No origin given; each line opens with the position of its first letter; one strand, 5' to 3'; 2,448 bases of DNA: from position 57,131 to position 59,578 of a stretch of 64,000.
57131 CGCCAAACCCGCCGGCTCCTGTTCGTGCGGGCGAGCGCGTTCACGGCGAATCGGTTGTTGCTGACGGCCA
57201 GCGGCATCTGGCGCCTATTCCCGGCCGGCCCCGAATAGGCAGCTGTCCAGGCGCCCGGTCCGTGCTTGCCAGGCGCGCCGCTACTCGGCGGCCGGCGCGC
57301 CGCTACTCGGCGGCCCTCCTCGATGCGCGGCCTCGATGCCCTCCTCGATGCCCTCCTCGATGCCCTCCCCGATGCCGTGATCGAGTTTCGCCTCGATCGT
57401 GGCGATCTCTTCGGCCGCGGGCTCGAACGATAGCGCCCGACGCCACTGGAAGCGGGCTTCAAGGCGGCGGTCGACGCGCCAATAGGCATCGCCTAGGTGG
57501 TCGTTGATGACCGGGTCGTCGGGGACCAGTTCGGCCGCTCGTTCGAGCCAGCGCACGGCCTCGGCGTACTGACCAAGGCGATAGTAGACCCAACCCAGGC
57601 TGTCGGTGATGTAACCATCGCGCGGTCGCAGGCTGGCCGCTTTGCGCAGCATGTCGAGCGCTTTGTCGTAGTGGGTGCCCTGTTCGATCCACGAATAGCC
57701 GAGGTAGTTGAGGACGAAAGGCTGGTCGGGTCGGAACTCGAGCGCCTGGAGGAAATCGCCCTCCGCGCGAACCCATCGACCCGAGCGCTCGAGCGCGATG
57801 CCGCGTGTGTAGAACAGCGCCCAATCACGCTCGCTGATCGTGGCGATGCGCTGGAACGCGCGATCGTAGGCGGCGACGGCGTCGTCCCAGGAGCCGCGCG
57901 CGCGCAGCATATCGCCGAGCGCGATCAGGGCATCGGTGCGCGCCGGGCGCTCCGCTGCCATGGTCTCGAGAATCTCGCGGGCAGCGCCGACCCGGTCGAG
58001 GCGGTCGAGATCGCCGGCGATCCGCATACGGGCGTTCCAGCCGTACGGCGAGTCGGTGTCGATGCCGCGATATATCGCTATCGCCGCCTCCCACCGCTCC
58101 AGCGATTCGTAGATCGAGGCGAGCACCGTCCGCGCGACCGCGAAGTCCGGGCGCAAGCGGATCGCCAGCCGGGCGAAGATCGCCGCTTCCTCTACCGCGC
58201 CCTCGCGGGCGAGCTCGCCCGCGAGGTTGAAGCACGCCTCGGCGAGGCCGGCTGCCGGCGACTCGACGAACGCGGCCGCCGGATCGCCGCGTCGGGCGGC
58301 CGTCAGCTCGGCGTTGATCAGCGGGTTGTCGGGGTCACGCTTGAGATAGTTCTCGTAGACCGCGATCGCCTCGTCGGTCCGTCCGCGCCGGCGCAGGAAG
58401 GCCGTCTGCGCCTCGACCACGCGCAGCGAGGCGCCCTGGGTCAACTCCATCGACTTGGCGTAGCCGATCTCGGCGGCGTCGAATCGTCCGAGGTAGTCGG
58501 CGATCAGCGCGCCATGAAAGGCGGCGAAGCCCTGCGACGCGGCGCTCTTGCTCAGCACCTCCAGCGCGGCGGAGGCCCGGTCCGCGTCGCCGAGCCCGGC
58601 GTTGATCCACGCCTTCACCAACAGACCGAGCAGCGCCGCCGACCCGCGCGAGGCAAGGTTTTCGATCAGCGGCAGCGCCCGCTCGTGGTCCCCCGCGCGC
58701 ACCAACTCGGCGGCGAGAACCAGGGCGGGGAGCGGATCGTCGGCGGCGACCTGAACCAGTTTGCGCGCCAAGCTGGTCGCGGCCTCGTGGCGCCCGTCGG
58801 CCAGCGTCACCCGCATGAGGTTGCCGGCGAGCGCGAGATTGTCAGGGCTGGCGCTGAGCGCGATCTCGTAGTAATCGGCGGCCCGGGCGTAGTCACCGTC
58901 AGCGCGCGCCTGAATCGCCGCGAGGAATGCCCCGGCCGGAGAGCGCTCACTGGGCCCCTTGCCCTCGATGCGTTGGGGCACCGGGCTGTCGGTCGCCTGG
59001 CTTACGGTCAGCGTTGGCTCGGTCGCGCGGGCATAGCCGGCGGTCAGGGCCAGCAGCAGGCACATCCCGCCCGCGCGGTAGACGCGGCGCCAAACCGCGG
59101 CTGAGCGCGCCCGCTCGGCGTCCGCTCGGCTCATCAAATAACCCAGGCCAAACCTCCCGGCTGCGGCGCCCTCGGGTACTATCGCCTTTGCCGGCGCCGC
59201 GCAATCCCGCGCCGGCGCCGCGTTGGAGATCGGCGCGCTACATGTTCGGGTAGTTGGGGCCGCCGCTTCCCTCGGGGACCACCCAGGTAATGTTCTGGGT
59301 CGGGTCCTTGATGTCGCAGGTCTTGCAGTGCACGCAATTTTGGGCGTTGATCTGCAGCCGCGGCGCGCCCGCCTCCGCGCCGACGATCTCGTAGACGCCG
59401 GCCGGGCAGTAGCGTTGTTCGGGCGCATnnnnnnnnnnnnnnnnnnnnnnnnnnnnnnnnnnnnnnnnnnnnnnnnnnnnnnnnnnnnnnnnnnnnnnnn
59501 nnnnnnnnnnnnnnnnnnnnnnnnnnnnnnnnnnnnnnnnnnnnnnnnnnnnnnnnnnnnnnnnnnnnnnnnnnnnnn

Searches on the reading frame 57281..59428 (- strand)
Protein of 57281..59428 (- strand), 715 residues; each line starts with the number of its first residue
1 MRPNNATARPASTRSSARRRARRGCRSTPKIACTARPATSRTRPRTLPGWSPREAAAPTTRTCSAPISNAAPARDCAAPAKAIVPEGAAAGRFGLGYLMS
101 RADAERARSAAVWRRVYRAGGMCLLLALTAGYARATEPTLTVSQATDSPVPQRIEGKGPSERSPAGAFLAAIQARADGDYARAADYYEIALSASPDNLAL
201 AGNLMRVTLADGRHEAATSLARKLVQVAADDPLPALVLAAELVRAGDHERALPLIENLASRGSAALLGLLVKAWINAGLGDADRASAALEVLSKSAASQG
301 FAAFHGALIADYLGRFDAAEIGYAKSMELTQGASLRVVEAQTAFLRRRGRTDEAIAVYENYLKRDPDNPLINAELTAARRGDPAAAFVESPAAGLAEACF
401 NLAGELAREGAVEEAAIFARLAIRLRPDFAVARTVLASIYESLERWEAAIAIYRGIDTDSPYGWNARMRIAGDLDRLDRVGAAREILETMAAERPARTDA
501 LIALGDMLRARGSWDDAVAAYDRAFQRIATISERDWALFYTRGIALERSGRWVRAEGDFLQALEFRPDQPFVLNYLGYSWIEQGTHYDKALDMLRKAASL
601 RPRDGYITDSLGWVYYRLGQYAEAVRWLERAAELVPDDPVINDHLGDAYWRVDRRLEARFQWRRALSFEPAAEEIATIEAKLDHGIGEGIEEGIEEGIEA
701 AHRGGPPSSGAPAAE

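Call 17: search_protein_families(library=pfam, proteins=[window:57281-59428:-], max_evalue=0.00001)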
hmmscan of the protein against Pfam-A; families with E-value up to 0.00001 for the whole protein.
window:57281-59428:- (715 aa): 16 families
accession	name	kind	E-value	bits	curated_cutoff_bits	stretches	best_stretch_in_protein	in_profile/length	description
PF07719.23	TPR_2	-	4.6e-32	107.9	27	1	611-638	7-34/34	Tetratricopeptide repeat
PF14559.12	TPR_19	-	2.8e-28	98.5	25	0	175-239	2-66/68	Tetratricopeptide repeat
PF00515.34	TPR_1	-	1.9e-24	84.9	27.8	0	611-638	7-34/34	Tetratricopeptide repeat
PF13428.12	TPR_14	-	7.2e-24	82.3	23.5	0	343-375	9-41/44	Tetratricopeptide repeat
PF13176.12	TPR_7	-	8.8e-22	75.7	27.9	0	610-638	4-32/36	Tetratricopeptide repeat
PF13414.12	TPR_11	-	9.5e-21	73.7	26.8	1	614-651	3-40/42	TPR repeat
PF13181.12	TPR_8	-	1.6e-18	65.6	25.7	0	611-637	7-33/34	Tetratricopeptide repeat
PF13432.12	TPR_16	-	6.8e-16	58.8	32.7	0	586-639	12-65/65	Tetratricopeptide repeat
PF13424.12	TPR_12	-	5.4e-14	52.6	30.1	0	585-634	24-74/77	Tetratricopeptide repeat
PF13431.12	TPR_17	-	2.9e-12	46.2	24.4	0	594-625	2-33/34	Tetratricopeptide repeat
PF13371.12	TPR_9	-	2.7e-11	43.7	35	0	583-641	7-65/73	Tetratricopeptide repeat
PF13174.12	TPR_6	-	1.7e-10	41.3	26.3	0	345-367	11-32/33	Tetratricopeptide repeat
PF24575.1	TPR_Slam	-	2.2e-08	34.9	35.2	0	169-218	52-101/104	Surface lipoprotein assembly modifier, N-terminal TPR repeats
PF12895.13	ANAPC3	-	5.7e-08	33.4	27.2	0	586-634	4-51/82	Anaphase-promoting complex, cyclosome, subunit 3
PF13429.12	TPR_15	-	1.2e-07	31.9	26.2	0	534-659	144-268/280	Tetratricopeptide repeat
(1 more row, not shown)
